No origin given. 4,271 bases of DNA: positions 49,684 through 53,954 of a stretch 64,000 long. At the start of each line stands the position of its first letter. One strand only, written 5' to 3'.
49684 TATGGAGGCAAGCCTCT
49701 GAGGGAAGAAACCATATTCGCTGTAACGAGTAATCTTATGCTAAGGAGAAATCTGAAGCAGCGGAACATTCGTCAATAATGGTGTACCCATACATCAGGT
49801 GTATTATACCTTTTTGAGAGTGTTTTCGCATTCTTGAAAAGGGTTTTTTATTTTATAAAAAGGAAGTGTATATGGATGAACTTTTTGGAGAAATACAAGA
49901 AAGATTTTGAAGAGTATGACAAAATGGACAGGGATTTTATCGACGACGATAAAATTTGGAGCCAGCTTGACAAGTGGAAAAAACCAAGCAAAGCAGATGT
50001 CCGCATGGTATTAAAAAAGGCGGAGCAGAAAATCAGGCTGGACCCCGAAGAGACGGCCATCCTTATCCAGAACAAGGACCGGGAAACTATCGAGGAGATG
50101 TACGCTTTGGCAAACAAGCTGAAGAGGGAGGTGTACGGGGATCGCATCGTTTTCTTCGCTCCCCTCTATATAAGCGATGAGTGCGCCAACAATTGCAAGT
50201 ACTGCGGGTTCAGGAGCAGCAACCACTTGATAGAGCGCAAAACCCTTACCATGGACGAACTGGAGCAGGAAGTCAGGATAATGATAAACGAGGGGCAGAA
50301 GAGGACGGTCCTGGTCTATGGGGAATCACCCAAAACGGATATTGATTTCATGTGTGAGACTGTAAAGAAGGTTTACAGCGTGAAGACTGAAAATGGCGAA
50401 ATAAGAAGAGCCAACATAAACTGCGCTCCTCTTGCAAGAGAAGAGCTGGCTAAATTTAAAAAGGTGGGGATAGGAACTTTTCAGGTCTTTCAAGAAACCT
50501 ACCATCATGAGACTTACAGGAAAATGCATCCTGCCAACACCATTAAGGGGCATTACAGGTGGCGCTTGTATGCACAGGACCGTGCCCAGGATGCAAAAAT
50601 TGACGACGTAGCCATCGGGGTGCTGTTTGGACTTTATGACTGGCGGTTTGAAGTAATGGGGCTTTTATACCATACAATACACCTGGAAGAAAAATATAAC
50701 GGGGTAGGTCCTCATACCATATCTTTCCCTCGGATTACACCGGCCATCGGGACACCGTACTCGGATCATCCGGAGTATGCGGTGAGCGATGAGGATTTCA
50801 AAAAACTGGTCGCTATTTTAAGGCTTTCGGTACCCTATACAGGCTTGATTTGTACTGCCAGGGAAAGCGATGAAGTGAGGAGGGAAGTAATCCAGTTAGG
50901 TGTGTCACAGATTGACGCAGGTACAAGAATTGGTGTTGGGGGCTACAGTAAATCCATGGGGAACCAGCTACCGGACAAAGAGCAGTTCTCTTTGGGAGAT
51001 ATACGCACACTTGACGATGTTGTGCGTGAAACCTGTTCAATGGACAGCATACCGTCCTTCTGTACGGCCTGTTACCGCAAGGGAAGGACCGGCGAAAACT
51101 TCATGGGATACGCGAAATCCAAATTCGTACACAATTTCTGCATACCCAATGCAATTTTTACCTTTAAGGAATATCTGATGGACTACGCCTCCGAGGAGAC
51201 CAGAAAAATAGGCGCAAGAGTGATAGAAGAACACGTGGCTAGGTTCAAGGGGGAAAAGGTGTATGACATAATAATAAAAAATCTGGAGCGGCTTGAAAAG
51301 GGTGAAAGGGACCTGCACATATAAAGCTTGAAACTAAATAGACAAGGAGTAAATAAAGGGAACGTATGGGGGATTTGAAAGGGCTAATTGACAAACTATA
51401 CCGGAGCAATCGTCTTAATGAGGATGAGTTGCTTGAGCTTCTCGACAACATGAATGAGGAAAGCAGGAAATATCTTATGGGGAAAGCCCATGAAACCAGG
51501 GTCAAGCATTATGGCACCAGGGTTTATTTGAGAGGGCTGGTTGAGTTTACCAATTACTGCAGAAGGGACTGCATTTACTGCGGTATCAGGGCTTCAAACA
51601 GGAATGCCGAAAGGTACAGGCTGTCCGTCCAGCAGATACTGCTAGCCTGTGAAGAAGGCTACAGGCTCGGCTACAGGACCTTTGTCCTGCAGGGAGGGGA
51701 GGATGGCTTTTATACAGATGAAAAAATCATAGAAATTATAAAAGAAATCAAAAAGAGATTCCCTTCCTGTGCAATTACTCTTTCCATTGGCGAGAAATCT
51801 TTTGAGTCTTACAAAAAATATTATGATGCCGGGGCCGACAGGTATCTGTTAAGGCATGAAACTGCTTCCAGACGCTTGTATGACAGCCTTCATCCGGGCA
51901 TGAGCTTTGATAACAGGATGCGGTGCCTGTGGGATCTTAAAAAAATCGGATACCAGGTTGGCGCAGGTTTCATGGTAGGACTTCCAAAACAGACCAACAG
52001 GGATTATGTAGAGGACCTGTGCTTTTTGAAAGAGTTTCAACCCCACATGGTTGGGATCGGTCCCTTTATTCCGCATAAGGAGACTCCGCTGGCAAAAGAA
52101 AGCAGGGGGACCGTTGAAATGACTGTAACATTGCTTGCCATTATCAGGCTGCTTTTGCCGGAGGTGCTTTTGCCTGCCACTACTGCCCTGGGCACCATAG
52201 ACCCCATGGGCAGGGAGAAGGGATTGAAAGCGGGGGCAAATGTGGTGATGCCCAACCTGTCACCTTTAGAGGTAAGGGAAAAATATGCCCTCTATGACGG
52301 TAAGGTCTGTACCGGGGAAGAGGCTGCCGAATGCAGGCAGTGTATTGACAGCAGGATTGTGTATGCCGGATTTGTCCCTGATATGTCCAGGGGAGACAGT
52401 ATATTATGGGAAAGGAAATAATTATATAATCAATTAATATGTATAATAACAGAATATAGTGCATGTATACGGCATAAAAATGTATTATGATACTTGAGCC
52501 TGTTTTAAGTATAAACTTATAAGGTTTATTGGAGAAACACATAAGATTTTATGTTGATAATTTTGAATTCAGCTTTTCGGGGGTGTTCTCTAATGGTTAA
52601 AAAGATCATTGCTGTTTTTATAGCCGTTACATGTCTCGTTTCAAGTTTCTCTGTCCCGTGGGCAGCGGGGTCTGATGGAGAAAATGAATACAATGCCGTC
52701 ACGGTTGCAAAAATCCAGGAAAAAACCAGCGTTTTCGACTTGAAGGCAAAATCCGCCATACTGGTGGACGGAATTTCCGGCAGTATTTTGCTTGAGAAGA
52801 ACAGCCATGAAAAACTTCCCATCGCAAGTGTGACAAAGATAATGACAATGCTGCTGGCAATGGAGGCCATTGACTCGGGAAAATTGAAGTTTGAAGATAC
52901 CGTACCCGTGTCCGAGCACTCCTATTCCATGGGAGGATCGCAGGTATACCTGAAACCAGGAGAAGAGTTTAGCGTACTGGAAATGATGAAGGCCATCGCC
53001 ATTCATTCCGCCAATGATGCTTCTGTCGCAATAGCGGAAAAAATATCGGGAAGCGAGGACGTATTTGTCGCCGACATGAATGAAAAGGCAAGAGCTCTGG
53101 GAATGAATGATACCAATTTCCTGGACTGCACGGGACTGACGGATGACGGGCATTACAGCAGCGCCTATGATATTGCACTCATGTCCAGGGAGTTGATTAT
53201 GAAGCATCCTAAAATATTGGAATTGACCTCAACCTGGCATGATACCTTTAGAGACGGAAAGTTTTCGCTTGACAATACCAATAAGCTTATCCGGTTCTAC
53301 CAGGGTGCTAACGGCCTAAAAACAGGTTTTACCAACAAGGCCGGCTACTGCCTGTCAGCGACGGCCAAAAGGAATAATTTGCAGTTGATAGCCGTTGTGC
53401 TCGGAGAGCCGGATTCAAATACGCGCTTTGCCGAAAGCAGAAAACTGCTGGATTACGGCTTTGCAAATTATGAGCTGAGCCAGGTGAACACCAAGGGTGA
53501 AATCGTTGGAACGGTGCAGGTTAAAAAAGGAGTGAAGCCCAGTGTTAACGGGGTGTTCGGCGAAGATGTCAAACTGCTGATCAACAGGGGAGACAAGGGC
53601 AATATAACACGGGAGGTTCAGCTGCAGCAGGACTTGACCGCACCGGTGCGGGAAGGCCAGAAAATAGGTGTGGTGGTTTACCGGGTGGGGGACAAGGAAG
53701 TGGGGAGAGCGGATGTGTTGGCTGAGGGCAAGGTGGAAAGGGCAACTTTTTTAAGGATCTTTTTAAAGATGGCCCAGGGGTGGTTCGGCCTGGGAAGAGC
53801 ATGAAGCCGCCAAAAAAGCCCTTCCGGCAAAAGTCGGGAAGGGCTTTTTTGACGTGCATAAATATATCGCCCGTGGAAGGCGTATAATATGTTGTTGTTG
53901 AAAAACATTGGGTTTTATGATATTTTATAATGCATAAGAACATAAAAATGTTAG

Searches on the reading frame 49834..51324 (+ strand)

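Call 62: search_protein_families(library=pfam, proteins=[window:49834-51324:+], max_evalue=0.000001)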
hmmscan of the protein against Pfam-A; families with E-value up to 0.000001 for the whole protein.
window:49834-51324:+ (496 aa): 2 families
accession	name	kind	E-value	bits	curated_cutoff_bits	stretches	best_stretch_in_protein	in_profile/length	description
PF06968.18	BATS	-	9.8e-15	55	22.2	1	297-403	1-85/88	Biotin and Thiamin Synthesis associated domain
PF04055.27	Radical_SAM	-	3.9e-14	53.6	29.5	1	113-262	3-147/166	Radical SAM superfamily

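Call 63: search_protein_families(library=ncbifam, proteins=[window:49834-51324:+], max_evalue=1e-10)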
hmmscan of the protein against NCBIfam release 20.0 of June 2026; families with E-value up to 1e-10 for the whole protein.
window:49834-51324:+ (496 aa): 7 families
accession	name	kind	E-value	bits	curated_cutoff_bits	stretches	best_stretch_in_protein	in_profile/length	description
TIGR03955.1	rSAM_HydG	equivalog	1.3e-146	488.7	312.15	1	31-495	7-469/470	[FeFe] hydrogenase H-cluster radical SAM maturase HydG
TIGR02351.2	thiH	equivalog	9e-80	268.4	380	1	46-399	16-350/364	2-iminoacetate synthase ThiH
TIGR03910.1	pyrrolys_PylB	equivalog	6.4e-25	87.8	348.2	1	55-335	4-270/347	methylornithine synthase PylB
TIGR04158.1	rSAM_MIA_synth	equivalog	9.3e-24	83.9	400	1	55-356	8-311/368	3-methyl-2-indolic acid synthase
TIGR03956.1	rSAM_HydE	equivalog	4.8e-21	75.4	254.6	1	61-293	3-228/340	[FeFe] hydrogenase H-cluster radical SAM maturase HydE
NF005609.0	PRK07360.1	equivalog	1.1e-12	47.4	426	1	55-191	7-138/374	7,8-didemethyl-8-hydroxy-5-deazariboflavin synthase subunit CofH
TIGR03551.1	F420_cofH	equivalog_domain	4.4e-12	45.5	374.1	1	77-182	9-114/345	5-amino-6-(D-ribitylamino)uracil--L-tyrosine 4-hydroxyphenyl transferase CofH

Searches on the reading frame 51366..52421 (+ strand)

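Call 62: search_protein_families(library=pfam, proteins=[window:51366-52421:+], max_evalue=0.000001)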
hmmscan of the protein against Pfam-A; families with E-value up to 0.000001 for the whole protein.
window:51366-52421:+ (351 aa): 1 family
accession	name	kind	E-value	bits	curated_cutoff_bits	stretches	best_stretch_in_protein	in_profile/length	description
PF04055.27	Radical_SAM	-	6.8e-19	69.1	29.5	1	59-217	1-162/166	Radical SAM superfamily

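Call 63: search_protein_families(library=ncbifam, proteins=[window:51366-52421:+], max_evalue=1e-10)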
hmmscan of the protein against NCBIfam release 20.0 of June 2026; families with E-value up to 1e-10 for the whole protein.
window:51366-52421:+ (351 aa): 14 families
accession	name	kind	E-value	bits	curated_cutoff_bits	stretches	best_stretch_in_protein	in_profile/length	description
TIGR03956.1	rSAM_HydE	equivalog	4.2e-164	545.7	254.6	1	7-344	1-339/340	[FeFe] hydrogenase H-cluster radical SAM maturase HydE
TIGR03910.1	pyrrolys_PylB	equivalog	1.7e-51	175.1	348.2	1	3-300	4-302/347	methylornithine synthase PylB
TIGR00433.2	bioB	equivalog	1e-26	93.9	225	1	17-295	3-282/307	biotin synthase BioB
TIGR03957.1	rSAM_HmdB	equivalog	2.6e-21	76.2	320.9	1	17-304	1-291/317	5,10-methenyltetrahydromethanopterin hydrogenase cofactor biosynthesis protein HmdB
TIGR03699.1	menaquin_MqnC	equivalog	5.6e-17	61.6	428.1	1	16-138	2-124/342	cyclic dehypoxanthinyl futalosine synthase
TIGR02351.2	thiH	equivalog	5.8e-17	61.8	380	1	11-206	29-226/364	2-iminoacetate synthase ThiH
TIGR03955.1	rSAM_HydG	equivalog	1.1e-16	60.3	312.15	1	6-179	36-214/470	[FeFe] hydrogenase H-cluster radical SAM maturase HydG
TIGR03551.1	F420_cofH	equivalog_domain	1e-14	54.1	374.1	1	18-137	2-121/345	5-amino-6-(D-ribitylamino)uracil--L-tyrosine 4-hydroxyphenyl transferase CofH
NF005609.0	PRK07360.1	equivalog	8.8e-13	47.8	426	0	8-137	12-144/374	7,8-didemethyl-8-hydroxy-5-deazariboflavin synthase subunit CofH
NF006687.0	PRK09234.1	equivalog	2.4e-12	45.8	1018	1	12-135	487-611/849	bifunctional FO biosynthesis protein CofGH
TIGR00423.1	TIGR00423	subfamily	5.1e-12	45.7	260.25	0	59-146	9-97/310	CofH family radical SAM protein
TIGR03700.1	mena_SCO4494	equivalog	1.5e-11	43.8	434.55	0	8-137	2-130/351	aminofutalosine synthase MqnE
NF006276.0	PRK08444.1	equivalog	2.4e-11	43.3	560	1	6-137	2-131/353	aminofutalosine synthase MqnE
NF004911.0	PRK06267.1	equivalog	1e-10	41.4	305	0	37-294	9-262/351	hypothetical protein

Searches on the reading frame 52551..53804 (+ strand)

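Call 62: search_protein_families(library=pfam, proteins=[window:52551-53804:+], max_evalue=0.000001)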
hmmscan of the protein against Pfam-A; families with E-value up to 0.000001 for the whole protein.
window:52551-53804:+ (417 aa): 3 families
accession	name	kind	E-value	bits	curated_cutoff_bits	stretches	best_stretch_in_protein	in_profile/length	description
PF00768.25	Peptidase_S11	-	1.9e-79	267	27.6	1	59-286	5-237/239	D-alanyl-D-alanine carboxypeptidase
PF07943.18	PBP5_C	-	6.8e-17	61.8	21.2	1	307-397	1-91/91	Penicillin-binding protein 5, C-terminal domain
PF13354.11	Beta-lactamase2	-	4e-11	43.1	22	1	81-216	13-147/214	Beta-lactamase enzyme family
